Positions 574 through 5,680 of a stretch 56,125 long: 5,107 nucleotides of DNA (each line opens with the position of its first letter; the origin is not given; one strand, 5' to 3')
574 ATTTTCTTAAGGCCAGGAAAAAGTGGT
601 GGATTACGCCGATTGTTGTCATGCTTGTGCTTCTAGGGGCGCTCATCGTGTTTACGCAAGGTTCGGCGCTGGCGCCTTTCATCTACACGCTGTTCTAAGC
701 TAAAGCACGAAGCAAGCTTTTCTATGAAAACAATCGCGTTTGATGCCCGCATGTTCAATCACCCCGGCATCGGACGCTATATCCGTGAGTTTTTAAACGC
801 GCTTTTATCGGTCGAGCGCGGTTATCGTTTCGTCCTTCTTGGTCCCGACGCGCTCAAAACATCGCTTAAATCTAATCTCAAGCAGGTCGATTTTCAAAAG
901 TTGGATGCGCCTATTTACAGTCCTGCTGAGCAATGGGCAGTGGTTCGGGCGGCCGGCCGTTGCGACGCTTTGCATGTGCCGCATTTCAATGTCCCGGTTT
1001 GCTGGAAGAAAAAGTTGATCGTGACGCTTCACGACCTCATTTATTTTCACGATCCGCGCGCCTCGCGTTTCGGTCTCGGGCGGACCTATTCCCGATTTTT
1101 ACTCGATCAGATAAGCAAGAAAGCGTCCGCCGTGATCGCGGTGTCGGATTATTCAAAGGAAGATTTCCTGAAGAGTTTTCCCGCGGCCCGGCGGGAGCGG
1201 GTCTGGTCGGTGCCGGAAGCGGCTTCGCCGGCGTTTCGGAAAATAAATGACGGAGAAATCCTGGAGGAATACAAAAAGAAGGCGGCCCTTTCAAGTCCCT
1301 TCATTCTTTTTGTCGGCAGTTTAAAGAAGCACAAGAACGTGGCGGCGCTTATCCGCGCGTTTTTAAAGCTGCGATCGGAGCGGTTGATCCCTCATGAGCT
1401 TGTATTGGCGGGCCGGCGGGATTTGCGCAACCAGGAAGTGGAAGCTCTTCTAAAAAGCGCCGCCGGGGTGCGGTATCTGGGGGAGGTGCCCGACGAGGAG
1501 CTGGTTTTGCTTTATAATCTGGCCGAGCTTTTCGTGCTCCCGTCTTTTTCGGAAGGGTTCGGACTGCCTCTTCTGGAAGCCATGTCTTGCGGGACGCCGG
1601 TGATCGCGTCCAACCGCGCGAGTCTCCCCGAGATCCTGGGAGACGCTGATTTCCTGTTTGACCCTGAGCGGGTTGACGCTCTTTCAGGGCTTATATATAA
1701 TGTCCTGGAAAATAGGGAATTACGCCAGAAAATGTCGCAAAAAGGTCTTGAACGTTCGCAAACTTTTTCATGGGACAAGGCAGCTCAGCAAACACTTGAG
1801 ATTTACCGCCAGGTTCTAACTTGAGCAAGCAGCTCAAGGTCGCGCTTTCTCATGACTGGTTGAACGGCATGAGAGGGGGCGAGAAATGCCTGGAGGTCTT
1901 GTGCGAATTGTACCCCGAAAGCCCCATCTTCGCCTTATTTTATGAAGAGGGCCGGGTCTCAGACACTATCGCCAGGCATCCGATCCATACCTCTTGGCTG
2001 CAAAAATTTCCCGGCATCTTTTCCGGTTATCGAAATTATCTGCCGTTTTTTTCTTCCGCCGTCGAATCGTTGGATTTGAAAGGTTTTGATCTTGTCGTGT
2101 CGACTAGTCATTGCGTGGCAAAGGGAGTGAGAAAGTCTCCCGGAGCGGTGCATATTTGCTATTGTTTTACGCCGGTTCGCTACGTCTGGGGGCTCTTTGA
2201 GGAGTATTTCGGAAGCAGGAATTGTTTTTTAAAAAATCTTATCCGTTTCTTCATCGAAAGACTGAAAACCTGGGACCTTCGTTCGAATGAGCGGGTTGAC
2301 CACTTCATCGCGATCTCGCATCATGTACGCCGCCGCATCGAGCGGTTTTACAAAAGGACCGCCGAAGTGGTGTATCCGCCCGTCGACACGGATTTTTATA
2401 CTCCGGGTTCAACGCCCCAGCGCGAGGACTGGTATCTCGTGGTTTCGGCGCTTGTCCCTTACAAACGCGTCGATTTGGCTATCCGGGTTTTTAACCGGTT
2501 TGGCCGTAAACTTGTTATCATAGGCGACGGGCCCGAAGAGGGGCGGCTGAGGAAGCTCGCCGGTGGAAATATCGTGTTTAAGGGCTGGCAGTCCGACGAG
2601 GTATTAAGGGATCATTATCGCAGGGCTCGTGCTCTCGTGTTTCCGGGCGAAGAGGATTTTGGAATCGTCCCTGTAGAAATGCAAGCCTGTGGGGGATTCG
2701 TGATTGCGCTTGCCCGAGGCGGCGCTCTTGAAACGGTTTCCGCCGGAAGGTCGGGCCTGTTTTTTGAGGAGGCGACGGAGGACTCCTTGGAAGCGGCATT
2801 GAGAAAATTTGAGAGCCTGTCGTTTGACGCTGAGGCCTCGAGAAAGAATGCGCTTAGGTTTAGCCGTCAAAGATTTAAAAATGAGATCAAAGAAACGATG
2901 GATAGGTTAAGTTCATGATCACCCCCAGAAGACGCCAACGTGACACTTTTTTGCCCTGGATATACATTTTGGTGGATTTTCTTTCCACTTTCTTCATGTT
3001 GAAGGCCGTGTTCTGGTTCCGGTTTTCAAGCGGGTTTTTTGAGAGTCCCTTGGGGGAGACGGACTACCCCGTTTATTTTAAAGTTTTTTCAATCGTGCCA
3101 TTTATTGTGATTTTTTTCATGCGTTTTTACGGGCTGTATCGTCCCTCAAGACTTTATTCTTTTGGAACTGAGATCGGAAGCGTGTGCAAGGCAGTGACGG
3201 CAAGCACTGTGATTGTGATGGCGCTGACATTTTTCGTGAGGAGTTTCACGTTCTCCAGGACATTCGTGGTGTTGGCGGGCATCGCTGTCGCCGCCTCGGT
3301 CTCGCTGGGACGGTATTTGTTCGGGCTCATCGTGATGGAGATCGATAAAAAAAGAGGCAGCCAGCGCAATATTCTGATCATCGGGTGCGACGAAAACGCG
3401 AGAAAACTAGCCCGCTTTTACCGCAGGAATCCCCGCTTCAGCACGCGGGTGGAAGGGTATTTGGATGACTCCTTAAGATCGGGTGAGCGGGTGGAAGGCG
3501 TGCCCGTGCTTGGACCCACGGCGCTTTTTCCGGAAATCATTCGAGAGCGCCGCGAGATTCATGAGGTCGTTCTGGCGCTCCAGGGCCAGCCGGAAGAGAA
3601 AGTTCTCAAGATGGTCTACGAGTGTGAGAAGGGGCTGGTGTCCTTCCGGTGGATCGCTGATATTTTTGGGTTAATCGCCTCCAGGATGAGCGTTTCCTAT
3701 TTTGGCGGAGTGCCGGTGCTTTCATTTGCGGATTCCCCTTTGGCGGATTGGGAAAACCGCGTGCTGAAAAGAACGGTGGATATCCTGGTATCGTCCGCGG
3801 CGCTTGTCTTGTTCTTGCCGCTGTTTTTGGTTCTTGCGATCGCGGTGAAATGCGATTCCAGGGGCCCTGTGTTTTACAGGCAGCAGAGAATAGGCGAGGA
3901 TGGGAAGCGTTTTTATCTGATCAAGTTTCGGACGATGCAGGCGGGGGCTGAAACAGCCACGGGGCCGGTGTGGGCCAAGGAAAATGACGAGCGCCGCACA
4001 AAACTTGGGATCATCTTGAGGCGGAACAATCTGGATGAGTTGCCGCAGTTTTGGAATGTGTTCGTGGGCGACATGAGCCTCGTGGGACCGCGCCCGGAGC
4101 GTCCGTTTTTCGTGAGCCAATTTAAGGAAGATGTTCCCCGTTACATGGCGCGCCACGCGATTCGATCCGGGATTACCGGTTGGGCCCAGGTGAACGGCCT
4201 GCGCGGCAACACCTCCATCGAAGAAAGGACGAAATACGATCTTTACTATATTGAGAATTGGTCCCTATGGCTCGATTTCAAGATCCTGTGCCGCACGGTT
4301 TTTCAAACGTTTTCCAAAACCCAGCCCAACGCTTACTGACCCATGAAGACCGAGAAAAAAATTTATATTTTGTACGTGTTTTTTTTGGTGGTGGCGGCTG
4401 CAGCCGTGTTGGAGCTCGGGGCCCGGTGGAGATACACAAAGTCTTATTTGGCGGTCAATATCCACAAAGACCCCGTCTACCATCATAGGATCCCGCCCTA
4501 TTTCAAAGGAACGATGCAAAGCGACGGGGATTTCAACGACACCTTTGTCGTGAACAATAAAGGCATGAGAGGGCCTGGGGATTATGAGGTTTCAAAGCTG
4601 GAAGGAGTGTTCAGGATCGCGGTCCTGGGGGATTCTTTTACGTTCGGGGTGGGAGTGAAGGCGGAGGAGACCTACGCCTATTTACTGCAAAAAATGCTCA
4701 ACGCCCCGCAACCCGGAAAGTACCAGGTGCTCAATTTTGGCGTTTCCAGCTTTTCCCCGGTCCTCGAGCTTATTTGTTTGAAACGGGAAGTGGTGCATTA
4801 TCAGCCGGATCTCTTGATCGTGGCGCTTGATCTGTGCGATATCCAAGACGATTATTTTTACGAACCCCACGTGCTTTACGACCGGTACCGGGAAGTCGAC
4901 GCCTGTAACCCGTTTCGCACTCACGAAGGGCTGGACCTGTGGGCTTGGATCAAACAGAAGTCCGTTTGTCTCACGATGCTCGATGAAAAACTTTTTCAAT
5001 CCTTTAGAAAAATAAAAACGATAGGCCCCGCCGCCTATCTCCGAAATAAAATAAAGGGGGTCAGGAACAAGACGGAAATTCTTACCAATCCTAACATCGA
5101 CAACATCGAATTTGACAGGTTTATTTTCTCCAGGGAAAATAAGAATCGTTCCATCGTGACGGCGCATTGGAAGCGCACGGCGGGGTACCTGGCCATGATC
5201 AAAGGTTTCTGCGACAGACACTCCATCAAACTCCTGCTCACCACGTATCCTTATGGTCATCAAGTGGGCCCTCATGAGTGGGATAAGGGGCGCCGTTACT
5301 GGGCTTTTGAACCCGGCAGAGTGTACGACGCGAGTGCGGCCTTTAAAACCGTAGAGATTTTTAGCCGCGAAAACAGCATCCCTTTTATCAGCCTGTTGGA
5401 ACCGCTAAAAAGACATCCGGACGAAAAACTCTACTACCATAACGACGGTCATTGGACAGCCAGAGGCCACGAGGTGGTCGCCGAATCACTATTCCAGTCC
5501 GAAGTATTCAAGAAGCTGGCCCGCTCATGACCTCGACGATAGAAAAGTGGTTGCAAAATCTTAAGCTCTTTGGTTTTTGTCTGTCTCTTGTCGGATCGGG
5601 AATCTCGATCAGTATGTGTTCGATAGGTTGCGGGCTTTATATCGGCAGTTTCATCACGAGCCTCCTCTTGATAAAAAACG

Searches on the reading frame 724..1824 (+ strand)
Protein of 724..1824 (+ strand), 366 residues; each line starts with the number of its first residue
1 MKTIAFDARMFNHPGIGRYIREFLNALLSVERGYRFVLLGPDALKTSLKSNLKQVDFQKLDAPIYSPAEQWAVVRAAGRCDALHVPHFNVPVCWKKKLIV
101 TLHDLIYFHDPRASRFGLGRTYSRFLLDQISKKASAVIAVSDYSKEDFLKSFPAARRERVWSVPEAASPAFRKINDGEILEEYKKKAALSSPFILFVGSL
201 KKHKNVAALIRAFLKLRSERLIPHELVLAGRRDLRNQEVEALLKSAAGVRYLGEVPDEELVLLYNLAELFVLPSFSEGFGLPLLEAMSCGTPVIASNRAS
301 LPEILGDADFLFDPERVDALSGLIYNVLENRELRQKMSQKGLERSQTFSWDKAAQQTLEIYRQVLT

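Call 82: search_protein_families(library=pfam, proteins=[window:724-1824:+], max_evalue=0.000001)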
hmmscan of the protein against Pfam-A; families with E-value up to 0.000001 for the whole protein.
window:724-1824:+ (366 aa): 5 families
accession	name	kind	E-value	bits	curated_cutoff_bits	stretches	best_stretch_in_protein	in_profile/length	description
PF00534.26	Glycos_transf_1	-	4.9e-37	127.5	26.4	1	188-342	12-170/172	Glycosyl transferases group 1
PF13692.12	Glyco_trans_1_4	-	2.6e-30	106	27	1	192-330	2-142/142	Glycosyl transferases group 1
PF20706.3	GT4-conflict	-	2e-12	47.3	26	1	130-315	143-327/385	Family 4 Glycosyltransferase in conflict systems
PF13439.12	Glyco_transf_4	-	9.1e-11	42.5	28.5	1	15-156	3-156/170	Glycosyltransferase Family 4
PF13524.12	Glyco_trans_1_2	-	4.1e-09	37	25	1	239-358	27-143/144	Glycosyl transferase-like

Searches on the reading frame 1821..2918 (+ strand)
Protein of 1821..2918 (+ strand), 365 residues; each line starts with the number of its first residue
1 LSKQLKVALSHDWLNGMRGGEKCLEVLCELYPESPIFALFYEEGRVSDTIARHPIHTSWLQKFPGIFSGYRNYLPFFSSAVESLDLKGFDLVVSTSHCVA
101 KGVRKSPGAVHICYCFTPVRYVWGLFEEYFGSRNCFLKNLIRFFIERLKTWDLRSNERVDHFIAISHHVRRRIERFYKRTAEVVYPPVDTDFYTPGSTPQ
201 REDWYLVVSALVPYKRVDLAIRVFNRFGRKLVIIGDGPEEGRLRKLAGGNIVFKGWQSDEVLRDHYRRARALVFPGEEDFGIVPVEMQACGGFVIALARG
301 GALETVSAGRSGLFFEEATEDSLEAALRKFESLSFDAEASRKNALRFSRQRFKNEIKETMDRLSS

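Call 82: search_protein_families(library=pfam, proteins=[window:1821-2918:+], max_evalue=0.000001)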
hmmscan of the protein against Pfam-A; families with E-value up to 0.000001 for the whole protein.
window:1821-2918:+ (365 aa): 3 families
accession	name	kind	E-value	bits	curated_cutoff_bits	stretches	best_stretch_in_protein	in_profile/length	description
PF00534.26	Glycos_transf_1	-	4.4e-23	82.1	26.4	1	200-344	13-169/172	Glycosyl transferases group 1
PF13692.12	Glyco_trans_1_4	-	5.7e-18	66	27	1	206-329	5-138/142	Glycosyl transferases group 1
PF13439.12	Glyco_transf_4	-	9.3e-08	32.7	28.5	1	63-191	47-169/170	Glycosyltransferase Family 4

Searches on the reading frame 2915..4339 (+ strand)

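Call 82: search_protein_families(library=pfam, proteins=[window:2915-4339:+], max_evalue=0.000001)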
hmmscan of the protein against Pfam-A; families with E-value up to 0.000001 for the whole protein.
window:2915-4339:+ (474 aa): 2 families
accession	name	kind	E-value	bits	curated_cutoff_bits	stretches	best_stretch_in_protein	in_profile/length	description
PF02397.22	Bac_transf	-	1.6e-69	233.4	27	1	285-466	1-178/179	Bacterial sugar transferase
PF13727.12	CoA_binding_3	-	1.8e-22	80.7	25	1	72-248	3-175/175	CoA-binding domain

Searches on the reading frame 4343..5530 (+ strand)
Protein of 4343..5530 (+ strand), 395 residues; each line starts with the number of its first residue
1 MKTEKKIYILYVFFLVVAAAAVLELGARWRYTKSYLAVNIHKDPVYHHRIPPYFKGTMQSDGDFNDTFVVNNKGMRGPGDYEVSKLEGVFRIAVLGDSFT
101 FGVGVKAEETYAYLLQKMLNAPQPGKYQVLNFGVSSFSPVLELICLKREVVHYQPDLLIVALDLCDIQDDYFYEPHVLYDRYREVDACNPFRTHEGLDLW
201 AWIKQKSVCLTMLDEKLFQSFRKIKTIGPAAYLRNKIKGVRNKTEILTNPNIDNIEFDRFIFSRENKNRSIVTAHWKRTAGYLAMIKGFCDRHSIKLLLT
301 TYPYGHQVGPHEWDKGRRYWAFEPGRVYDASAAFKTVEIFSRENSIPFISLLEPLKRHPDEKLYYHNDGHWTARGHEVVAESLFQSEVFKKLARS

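Call 82: search_protein_families(library=pfam, proteins=[window:4343-5530:+], max_evalue=0.000001)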
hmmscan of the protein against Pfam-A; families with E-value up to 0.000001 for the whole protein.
window:4343-5530:+ (395 aa): 1 family
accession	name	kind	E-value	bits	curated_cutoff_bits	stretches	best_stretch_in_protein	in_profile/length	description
PF13472.12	Lipase_GDSL_2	-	4.2e-07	31.1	32.9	0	94-162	1-70/178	GDSL-like Lipase/Acylhydrolase family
